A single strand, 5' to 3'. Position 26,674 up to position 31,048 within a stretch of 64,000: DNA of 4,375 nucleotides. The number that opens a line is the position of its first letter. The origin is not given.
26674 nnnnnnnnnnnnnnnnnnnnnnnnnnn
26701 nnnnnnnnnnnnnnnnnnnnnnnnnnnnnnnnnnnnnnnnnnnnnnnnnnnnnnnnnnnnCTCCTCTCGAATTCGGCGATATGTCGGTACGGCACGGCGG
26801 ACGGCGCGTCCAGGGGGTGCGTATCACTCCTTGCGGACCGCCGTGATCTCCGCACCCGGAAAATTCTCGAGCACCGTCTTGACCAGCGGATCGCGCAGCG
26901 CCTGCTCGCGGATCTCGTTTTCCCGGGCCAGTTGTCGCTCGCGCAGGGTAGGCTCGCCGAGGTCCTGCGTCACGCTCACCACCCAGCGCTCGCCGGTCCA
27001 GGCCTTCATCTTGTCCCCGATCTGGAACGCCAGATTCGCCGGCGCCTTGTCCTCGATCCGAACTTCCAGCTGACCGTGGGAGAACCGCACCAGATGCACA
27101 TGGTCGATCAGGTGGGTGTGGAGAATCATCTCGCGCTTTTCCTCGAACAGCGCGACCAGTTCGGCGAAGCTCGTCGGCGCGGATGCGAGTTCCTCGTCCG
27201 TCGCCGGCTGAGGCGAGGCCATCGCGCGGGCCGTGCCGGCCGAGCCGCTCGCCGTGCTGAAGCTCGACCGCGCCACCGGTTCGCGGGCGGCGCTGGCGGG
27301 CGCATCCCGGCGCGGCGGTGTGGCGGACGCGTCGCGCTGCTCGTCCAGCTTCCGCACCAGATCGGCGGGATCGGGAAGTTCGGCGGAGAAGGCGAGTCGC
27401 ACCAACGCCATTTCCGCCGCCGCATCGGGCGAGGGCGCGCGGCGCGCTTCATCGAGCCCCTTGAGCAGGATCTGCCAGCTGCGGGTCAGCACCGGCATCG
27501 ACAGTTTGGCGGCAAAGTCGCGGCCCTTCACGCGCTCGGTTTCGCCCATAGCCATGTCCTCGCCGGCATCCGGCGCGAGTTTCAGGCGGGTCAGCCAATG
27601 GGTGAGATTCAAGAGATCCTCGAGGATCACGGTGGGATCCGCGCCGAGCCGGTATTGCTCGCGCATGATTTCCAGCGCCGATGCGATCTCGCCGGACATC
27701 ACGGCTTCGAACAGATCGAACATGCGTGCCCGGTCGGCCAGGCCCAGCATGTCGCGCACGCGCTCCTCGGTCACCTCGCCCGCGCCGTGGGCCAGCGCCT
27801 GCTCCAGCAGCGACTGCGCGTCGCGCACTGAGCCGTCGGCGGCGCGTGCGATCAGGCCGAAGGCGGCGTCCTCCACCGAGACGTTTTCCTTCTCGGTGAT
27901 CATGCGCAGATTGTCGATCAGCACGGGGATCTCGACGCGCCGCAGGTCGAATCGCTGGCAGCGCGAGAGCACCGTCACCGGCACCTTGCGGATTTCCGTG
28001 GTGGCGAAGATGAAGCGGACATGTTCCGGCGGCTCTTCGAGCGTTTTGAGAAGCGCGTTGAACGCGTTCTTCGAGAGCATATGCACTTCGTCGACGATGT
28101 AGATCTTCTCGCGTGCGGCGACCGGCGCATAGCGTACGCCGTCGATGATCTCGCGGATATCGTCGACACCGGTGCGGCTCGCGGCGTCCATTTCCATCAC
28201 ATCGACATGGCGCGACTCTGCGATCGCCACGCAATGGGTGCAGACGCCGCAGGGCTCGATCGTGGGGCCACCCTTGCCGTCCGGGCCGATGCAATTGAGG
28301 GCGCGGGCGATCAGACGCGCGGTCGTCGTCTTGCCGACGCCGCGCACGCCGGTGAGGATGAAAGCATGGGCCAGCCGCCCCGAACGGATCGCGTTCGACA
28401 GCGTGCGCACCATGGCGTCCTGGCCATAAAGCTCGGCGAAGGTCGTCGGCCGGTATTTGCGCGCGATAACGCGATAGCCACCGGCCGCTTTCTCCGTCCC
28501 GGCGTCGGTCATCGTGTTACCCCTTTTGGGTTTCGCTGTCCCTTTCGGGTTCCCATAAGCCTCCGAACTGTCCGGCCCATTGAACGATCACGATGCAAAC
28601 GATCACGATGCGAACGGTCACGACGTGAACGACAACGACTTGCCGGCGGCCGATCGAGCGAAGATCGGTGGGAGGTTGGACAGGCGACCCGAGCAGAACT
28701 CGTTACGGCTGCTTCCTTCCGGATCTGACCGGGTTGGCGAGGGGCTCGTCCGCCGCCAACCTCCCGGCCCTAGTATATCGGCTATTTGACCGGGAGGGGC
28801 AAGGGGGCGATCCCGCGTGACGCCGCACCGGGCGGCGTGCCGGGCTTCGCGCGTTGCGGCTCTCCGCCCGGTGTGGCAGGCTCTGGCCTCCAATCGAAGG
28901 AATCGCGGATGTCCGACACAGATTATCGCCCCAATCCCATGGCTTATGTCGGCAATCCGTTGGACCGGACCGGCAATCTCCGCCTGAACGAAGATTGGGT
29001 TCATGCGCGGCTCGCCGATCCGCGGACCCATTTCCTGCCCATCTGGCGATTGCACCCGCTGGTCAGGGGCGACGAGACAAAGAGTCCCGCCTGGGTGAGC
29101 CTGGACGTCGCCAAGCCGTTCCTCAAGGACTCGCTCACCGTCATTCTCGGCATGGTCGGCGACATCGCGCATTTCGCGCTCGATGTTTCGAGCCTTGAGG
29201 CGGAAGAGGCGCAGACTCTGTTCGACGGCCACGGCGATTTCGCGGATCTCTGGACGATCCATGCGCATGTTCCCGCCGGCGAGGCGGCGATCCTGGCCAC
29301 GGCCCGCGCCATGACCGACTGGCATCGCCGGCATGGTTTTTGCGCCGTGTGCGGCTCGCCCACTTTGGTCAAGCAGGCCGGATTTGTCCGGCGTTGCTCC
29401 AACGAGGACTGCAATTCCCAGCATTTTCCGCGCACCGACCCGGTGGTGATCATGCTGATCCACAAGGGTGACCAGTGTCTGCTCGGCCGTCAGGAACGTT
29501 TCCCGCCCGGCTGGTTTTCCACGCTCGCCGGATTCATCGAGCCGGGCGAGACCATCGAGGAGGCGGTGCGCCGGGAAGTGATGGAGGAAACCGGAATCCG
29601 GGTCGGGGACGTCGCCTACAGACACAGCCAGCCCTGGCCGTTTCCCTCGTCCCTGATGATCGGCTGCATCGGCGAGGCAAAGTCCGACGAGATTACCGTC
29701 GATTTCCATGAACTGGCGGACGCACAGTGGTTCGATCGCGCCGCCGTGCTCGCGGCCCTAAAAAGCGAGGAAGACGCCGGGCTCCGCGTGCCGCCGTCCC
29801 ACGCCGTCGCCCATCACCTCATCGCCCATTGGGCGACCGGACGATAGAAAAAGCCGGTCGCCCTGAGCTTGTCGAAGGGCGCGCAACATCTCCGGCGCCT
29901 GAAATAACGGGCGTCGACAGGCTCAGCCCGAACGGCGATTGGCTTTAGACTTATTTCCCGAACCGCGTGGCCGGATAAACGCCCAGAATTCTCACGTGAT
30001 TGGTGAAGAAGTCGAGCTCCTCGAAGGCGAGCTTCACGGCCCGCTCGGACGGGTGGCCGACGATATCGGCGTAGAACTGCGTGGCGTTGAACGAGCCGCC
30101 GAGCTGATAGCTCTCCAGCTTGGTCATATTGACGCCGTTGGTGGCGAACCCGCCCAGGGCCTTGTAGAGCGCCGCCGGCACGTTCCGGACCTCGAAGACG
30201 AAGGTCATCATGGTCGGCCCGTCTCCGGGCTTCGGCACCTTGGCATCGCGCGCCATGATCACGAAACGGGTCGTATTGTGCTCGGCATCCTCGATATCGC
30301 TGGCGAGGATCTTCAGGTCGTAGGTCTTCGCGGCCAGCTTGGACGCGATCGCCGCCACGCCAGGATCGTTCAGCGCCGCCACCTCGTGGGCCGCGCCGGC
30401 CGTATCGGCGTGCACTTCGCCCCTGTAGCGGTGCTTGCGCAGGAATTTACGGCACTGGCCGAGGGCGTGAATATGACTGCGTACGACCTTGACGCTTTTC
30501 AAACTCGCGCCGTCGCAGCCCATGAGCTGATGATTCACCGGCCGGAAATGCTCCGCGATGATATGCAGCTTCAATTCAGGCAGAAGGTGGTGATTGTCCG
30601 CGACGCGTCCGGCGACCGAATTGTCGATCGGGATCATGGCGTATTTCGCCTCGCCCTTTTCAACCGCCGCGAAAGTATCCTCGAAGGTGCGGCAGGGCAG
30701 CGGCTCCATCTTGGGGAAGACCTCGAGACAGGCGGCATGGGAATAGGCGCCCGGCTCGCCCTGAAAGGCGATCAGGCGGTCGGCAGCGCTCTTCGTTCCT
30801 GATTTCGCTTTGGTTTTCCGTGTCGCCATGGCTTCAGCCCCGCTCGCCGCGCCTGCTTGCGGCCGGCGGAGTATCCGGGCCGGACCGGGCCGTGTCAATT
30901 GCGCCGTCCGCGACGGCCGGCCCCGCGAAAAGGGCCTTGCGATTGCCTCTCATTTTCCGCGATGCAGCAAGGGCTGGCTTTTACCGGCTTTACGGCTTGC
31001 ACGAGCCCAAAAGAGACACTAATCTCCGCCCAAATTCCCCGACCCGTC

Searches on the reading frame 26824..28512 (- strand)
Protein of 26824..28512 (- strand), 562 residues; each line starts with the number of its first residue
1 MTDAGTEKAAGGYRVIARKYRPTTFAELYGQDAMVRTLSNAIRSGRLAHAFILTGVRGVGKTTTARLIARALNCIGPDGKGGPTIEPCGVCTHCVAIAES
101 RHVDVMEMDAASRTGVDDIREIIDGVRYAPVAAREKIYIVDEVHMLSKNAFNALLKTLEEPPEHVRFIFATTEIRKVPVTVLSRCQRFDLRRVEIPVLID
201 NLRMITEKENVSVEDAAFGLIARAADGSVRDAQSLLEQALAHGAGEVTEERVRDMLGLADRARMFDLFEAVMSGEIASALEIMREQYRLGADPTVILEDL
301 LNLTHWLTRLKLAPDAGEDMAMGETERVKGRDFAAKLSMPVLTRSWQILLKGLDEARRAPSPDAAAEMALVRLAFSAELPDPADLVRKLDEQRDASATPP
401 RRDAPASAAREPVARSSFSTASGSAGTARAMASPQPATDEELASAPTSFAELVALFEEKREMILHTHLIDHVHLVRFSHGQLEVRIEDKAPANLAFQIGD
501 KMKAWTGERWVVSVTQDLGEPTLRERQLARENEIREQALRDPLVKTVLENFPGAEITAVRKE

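Call 7: search_protein_families(library=pfam, proteins=[window:26824-28512:-])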
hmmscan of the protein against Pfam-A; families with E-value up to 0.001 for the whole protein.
window:26824-28512:- (562 aa): 12 families
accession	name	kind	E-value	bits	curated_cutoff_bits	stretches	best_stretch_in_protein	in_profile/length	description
PF12169.13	DNA_pol3_gamma3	-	2.3e-53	180.3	24.4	1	247-389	1-143/143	DNA polymerase III subunits gamma and tau domain III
PF13177.12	DNA_pol3_delta2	-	4.2e-38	131.3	27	1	31-193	2-160/161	DNA polymerase III, delta subunit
PF12362.13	DUF3646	-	1.8e-36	125.3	30.2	1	446-559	1-114/114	DNA polymerase III gamma and tau subunits C terminal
PF22608.2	DNAX_ATPase_lid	-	2.2e-15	56.6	27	1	201-245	5-49/49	DNA polymerase III clamp loader subunit, ATPase lid domain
PF00004.35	AAA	-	5.4e-11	43.5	21.2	1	52-187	2-125/131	ATPase family associated with various cellular activities (AAA)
PF13401.12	AAA_22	-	8.3e-07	29.8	27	1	50-172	7-123/130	AAA domain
PF13604.12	AAA_30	-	1.2e-06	28.8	27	1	49-167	19-121/191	AAA domain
PF07728.20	AAA_5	-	1.8e-06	28.4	22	1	51-162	2-94/139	AAA domain (dynein-related subfamily)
PF05496.18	RuvB_N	-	3.4e-05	24.1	27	0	21-90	2-74/159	Holliday junction DNA helicase RuvB P-loop domain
PF13191.12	AAA_16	-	3.9e-05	24.7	32.6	1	27-73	1-49/167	AAA ATPase domain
PF13173.12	AAA_14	-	0.00013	22.4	27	1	50-170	4-96/129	AAA domain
PF13245.12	AAA_19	-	0.00023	21.8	25.1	1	41-164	4-119/134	AAA domain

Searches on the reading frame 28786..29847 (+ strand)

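Call 37: search_protein_families(library=pfam, max_evalue=0.00001, proteins=[window:28786-29847:+])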
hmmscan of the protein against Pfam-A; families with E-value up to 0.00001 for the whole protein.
window:28786-29847:+ (353 aa): 3 families
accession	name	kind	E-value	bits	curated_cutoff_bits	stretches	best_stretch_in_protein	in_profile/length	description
PF00293.34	NUDIX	-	2.9e-20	73.1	21.1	1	220-326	6-123/134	NUDIX domain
PF09296.17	NUDIX-like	-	1.6e-12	48.4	22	1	81-179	2-96/96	NADH pyrophosphatase-like rudimentary NUDIX domain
PF09297.16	Zn_ribbon_NUD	-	1.9e-09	37.5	24.8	1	181-214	1-32/32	NADH pyrophosphatase zinc ribbon domain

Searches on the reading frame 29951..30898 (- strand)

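Call 37: search_protein_families(library=pfam, max_evalue=0.00001, proteins=[window:29951-30898:-])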
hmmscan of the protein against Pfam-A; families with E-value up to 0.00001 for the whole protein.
window:29951-30898:- (315 aa): 1 family
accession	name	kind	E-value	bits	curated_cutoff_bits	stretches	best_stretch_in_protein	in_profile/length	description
PF00800.23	PDT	-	3.5e-60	203.4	25.2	1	43-219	1-180/181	Prephenate dehydratase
